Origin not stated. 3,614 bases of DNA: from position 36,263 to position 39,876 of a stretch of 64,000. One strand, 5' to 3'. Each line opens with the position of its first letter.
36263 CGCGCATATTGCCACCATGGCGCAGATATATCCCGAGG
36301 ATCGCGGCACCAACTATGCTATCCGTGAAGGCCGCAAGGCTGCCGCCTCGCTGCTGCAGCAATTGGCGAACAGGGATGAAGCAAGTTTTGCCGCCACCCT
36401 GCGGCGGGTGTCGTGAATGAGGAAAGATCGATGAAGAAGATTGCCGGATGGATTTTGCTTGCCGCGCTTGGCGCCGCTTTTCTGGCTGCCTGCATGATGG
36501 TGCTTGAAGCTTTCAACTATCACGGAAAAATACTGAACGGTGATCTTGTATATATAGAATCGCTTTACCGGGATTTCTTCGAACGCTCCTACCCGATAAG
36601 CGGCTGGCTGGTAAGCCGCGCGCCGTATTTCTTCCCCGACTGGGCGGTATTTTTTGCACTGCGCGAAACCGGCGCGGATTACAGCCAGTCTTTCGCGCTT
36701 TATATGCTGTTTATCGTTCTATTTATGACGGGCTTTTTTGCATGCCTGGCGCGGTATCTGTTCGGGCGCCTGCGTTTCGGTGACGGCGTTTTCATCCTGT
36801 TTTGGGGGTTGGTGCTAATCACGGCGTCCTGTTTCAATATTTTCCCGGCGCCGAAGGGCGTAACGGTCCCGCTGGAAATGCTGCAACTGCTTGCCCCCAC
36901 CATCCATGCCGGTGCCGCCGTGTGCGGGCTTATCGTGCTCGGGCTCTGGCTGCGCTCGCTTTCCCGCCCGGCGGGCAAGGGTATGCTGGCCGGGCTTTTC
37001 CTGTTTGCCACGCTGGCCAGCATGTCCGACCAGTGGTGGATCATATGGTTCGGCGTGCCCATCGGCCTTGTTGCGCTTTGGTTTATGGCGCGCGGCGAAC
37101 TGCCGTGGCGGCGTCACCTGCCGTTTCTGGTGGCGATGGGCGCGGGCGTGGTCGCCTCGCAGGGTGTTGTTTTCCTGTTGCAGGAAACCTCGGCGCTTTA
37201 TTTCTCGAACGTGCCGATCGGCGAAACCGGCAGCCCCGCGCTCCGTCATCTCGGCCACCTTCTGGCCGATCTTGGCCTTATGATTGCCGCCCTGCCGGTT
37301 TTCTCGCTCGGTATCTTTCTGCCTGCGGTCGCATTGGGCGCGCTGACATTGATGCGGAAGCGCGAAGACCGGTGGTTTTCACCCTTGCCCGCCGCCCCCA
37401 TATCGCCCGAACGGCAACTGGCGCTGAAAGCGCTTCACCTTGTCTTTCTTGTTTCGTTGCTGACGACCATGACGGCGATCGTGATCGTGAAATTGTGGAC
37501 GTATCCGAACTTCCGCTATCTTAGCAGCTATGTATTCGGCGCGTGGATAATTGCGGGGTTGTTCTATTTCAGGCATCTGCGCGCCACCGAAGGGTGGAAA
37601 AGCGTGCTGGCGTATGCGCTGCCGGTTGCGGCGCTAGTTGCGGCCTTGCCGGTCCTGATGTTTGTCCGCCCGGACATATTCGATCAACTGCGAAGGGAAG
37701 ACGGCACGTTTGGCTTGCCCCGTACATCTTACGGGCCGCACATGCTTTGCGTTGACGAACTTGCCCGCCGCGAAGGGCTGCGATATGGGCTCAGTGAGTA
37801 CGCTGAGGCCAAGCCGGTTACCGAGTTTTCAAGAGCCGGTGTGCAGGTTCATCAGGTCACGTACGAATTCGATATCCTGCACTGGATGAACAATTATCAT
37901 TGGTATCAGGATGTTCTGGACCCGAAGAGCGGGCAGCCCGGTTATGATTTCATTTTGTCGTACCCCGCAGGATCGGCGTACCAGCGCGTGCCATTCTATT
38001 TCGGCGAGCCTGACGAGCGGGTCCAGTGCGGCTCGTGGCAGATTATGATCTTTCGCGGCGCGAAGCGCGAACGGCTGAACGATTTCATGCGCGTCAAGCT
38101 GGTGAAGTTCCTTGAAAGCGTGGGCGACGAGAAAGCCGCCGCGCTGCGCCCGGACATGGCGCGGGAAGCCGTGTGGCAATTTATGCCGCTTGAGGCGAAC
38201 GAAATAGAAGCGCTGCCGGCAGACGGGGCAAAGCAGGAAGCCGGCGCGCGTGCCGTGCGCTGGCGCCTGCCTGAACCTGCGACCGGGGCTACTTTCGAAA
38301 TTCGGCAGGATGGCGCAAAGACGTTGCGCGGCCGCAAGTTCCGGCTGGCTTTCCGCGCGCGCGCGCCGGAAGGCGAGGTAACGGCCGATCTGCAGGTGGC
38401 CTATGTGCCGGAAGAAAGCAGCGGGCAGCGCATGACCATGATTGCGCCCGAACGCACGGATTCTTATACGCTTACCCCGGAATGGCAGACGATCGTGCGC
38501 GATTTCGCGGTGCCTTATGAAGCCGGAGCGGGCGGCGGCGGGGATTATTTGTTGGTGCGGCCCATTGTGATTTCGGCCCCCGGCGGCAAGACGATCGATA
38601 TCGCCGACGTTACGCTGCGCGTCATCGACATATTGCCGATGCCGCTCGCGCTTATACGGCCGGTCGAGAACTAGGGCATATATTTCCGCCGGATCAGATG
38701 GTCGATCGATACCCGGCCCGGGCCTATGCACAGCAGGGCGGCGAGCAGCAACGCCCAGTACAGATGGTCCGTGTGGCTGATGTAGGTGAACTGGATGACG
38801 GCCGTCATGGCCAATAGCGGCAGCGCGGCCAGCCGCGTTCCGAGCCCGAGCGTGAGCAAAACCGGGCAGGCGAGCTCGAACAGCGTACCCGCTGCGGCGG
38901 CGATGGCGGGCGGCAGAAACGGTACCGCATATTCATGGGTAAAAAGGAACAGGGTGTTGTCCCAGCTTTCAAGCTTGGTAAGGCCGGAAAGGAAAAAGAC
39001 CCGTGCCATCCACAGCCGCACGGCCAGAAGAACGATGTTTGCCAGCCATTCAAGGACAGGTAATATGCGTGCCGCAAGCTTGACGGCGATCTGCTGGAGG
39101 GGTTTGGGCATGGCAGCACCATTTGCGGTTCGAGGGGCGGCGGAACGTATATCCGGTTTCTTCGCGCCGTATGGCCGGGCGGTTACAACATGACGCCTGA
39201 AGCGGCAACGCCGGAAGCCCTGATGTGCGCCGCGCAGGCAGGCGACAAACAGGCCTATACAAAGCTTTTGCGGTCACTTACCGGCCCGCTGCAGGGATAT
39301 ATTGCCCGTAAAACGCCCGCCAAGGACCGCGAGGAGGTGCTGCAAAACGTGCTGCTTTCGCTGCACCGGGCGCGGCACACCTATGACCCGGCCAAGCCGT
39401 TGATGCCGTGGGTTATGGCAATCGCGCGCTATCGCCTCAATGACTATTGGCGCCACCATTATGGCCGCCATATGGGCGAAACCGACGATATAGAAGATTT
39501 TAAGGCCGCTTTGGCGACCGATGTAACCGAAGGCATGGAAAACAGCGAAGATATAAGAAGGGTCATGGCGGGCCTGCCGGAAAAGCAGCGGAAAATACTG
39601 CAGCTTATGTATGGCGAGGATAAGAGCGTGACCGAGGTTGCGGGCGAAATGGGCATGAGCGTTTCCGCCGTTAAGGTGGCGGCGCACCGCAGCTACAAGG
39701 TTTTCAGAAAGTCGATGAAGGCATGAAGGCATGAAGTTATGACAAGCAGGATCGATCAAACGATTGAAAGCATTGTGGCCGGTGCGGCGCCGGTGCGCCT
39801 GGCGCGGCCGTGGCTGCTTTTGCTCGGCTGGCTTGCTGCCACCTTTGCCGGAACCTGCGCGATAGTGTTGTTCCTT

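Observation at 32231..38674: Coupled lipid-carrier glycosylation system with a flavin enzyme acting between flippase and transferase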

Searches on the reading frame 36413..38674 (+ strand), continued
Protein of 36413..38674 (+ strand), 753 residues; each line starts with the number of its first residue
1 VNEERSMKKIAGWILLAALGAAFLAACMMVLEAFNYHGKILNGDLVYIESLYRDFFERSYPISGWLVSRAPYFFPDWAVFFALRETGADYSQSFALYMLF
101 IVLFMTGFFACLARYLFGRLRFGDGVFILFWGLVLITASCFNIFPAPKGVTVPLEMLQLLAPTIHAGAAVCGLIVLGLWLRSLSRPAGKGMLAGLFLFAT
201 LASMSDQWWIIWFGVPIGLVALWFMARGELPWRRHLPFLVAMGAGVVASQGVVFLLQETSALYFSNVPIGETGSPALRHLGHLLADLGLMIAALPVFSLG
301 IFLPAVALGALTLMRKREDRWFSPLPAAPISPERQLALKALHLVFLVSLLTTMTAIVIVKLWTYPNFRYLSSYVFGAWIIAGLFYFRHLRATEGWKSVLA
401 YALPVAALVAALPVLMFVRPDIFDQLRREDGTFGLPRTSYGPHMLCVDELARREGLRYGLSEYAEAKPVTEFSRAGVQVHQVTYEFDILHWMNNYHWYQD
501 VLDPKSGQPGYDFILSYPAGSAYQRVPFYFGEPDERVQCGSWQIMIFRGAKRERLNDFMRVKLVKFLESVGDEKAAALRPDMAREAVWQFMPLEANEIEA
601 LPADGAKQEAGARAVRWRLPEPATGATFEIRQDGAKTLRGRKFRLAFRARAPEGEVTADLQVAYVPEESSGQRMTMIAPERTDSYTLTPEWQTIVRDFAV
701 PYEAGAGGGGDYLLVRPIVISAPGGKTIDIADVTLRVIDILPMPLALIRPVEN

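Call 53: fold_search(model_id=the predicted structure, library=pdb)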
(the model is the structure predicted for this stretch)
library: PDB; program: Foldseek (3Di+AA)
matches with E <= 10: 983; with E <= 0.001: 14
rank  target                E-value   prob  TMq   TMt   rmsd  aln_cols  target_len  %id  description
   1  7bvc_A                1.1e-05  1.00  0.29  0.22  22.6       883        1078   12  Cryo-EM structure of Mycobacterium smegmatis arabinosyltransferase EmbA-EmbB-AcpM2 in complex with ethambutol (released 2020-04-29)
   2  7bve_A                1.8e-05  1.00  0.28  0.21  20.7       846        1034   12  Cryo-EM structure of Mycobacterium smegmatis arabinosyltransferase EmbC2-AcpM2 in complex with ethambutol (released 2020-04-29)
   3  7bwr_A                9.0e-05  1.00  0.24  0.18  22.1       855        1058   14  Mycobacterium smegmatis arabinosyltransferase complex EmbB2-AcpM2 in substrate DPA bound asymmetric "active state" (released 2020-05-27)
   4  7bvc_B                1.0e-04  1.00  0.27  0.21  22.4       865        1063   11  Cryo-EM structure of Mycobacterium smegmatis arabinosyltransferase EmbA-EmbB-AcpM2 in complex with ethambutol (released 2020-04-29)
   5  1gui_A                1.3e-04  1.00  0.13  0.55   3.5       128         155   17  CBM4 structure and function (released 2002-09-26)
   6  1gu3_A                2.4e-04  1.00  0.12  0.51   5.2       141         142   17  CBM4 structure and function (released 2002-09-26)
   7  1ulo                  4.0e-04  1.00  0.13  0.50   5.4       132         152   18  N-TERMINAL CELLULOSE-BINDING DOMAIN FROM CELLULOMONAS FIMI BETA-1,4-GLUCANASE C, NMR, MINIMIZED AVERAGE STRUCTURE (released 1997-04-01)
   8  4xuo_A                4.5e-04  1.00  0.14  0.54   5.3       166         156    9  Structure of the CBM22-1 xylan-binding domain from Paenibacillus barcinonensis Xyn10C (released 2015-06-03)
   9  4xup_C                5.6e-04  1.00  0.14  0.54   4.9       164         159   10  Structure of the N-terminal CBM22-1-CBM22-2 tandem domain from Paenibacillus barcinonensis Xyn10C (released 2015-06-03)
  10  6wby                  5.8e-04  1.00  0.33  0.22  18.8       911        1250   12  Single-Particle Cryo-EM Structure of Arabinofuranosyltransferase AftD from Mycobacteria, Mutant R1389S Class 2 (released 2020-05-13)
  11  5ezm                  6.1e-04  1.00  0.39  0.51  11.7       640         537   12  Crystal Structure of ArnT from Cupriavidus metallidurans in the apo state (released 2016-02-17)
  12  4xup_E                6.7e-04  1.00  0.15  0.56   5.5       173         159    9  Structure of the N-terminal CBM22-1-CBM22-2 tandem domain from Paenibacillus barcinonensis Xyn10C (released 2015-06-03)
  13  5f15                  7.3e-04  1.00  0.39  0.51  11.8       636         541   13  Crystal Structure of ArnT from Cupriavidus metallidurans bound to Undecaprenyl phosphate (released 2016-02-17)
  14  6gxc_A                8.3e-04  1.00  0.33  0.35  20.8       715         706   11  Bacterial oligosaccharyltransferase PglB in complex with an inhibitory peptide and a reactive lipid-linked oligosaccha (released 2018-11-14)
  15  5ogl_A                1.1e-03  1.00  0.31  0.33  17.0       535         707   13  Structure of bacterial oligosaccharyltransferase PglB in complex with an acceptor peptide and an lipid-linked oligosac (released 2017-10-25)
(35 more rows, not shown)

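Call 79: search_protein_families(library=ncbifam, proteins=[L007:10933-12240:+], max_evalue=1e-8)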
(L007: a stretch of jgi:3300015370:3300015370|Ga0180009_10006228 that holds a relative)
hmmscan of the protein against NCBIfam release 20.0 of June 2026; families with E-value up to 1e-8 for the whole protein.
L007:10933-12240:+ (435 aa): 10 families
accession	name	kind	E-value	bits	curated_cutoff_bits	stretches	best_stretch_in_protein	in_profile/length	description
NF005548.0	PRK07208.1-4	equivalog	5.6e-40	137.4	389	1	3-433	5-457/488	hypothetical protein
NF005547.0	PRK07208.1-3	equivalog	2.3e-32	112.4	380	1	4-428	7-442/465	hypothetical protein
NF005545.0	PRK07208.1-1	equivalog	1.7e-28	99.2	451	1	4-421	10-455/504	hypothetical protein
NF005546.0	PRK07208.1-2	equivalog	9.8e-18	64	418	0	3-87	6-95/527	hypothetical protein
NF005549.0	PRK07208.1-5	equivalog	2.7e-15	55.8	587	0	294-432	377-516/534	hypothetical protein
NF005560.0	PRK07233.1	equivalog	4.1e-15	55.6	252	0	4-74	3-76/435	hypothetical protein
TIGR00031.1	UDP-GALP_mutase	equivalog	1.6e-13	50.4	303.75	1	3-257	3-253/378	UDP-galactopyranose mutase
TIGR03467.1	HpnE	equivalog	5.8e-12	45.6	283.05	0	5-75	2-77/430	hydroxysqualene dehydroxylase HpnE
NF058655.1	CrtID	equivalog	4.4e-09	35.7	640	0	5-52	2-52/478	bifunctional phytoene desaturase/3,4-desaturase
NF008843.0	PRK11883.1-3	equivalog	9.8e-09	34.8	406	0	1-262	1-271/424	protoporphyrinogen oxidase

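Call 81: find_encoding_contigs(protein=P0125, flank=10000, max_places=1)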
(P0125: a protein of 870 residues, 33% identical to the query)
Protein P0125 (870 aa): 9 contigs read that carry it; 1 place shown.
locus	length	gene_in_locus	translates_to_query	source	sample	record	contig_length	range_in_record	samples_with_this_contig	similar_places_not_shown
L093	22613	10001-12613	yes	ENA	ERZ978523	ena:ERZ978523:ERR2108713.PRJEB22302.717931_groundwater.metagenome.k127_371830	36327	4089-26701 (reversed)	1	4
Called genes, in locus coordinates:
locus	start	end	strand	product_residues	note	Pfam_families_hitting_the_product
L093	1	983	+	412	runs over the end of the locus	PF08421:Methyltransf_13, PF13489:Methyltransf_23 (weak), PF08484:Methyltransf_14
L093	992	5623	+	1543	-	-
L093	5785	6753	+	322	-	PF00535:Glycos_transf_2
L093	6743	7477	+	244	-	PF13489:Methyltransf_23, PF13847:Methyltransf_31, PF08241:Methyltransf_11, PF08242:Methyltransf_12, PF13649:Methyltransf_25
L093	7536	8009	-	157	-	-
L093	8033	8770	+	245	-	-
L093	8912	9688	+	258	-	PF13489:Methyltransf_23, PF13847:Methyltransf_31, PF08241:Methyltransf_11, PF08242:Methyltransf_12, PF13649:Methyltransf_25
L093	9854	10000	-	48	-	-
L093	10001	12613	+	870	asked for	-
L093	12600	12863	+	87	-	-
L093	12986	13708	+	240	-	PF13489:Methyltransf_23, PF08241:Methyltransf_11, PF08242:Methyltransf_12, PF13649:Methyltransf_25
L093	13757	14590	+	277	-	PF00106:adh_short, PF08659:KR, PF23441:SDR (weak), PF13561:adh_short_C2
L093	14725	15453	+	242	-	PF13489:Methyltransf_23, PF08241:Methyltransf_11, PF08242:Methyltransf_12, PF13649:Methyltransf_25, PF13847:Methyltransf_31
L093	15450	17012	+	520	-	PF13489:Methyltransf_23, PF00535:Glycos_transf_2, PF10111:Glyco_tranf_2_2 (weak), PF13641:Glyco_tranf_2_3 (weak)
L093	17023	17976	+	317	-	PF01073:3Beta_HSD, PF01370:Epimerase, PF02719:Polysacc_synt_2, PF04321:RmlD_sub_bind, PF05368:NmrA (weak), PF13460:NAD_binding_10, PF16363:GDP_Man_Dehyd, PF07993:NAD_binding_4 (weak)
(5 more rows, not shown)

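Call 82: find_encoding_contigs(protein=P0128, flank=10000, max_places=1)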
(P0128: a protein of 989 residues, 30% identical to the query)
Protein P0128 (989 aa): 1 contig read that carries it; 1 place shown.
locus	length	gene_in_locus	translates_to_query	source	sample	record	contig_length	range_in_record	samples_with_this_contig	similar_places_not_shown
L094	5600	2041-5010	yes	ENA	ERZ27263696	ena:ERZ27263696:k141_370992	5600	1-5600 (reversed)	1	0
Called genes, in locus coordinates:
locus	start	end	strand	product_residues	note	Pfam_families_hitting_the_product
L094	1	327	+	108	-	?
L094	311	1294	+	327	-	PF00288:GHMP_kinases_N, PF08544:GHMP_kinases_C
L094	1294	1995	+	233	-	PF00483:NTP_transferase, PF12804:NTP_transf_3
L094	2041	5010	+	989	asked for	PF21033:RMD1-3, PF13414:TPR_11 (faint), PF13431:TPR_17 (faint)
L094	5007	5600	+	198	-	?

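Call 83: find_encoding_contigs(protein=P0131, flank=10000, max_places=1)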
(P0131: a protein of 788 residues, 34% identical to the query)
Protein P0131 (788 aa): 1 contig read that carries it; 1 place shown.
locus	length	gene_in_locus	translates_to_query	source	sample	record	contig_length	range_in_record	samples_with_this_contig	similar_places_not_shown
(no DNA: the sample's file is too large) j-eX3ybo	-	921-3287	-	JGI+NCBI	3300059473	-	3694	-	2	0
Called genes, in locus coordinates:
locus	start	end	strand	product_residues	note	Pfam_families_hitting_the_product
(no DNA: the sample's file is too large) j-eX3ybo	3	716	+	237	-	?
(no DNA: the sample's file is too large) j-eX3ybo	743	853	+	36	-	-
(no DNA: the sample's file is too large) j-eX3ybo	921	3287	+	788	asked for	-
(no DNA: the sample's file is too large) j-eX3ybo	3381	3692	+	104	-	?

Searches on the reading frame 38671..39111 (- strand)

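Call 13: search_protein_families(library=pfam, proteins=[window:38671-39111:-], max_evalue=0.001)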
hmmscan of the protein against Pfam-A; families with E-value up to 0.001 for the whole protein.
window:38671-39111:- (146 aa): 1 family
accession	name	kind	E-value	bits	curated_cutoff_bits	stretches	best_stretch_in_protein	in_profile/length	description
PF07681.17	DoxX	-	3.5e-15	56.8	23.6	1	28-109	2-82/85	DoxX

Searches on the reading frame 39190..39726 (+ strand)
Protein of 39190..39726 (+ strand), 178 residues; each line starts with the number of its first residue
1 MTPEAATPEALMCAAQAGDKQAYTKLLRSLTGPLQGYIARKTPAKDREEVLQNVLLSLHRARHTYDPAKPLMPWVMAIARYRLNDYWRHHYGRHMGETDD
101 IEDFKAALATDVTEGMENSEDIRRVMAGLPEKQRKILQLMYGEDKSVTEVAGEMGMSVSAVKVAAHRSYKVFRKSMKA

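Call 13: search_protein_families(library=pfam, proteins=[window:39190-39726:+], max_evalue=0.001)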
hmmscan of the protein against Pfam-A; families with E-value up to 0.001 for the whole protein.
window:39190-39726:+ (178 aa): 4 families
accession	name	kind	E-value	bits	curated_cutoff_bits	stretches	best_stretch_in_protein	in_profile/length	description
PF08281.18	Sigma70_r4_2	-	7.3e-13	48.4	25.7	1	120-170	2-52/54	Sigma-70, region 4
PF04545.22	Sigma70_r4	-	2e-09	37.3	24.1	1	125-168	1-44/50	Sigma-70, region 4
PF04542.20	Sigma70_r2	-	9.7e-07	28.9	24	1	38-90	13-68/71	Sigma-70 region 2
PF07638.17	Sigma70_ECF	-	2.6e-05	24.6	21.1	0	110-162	118-169/185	ECF sigma factor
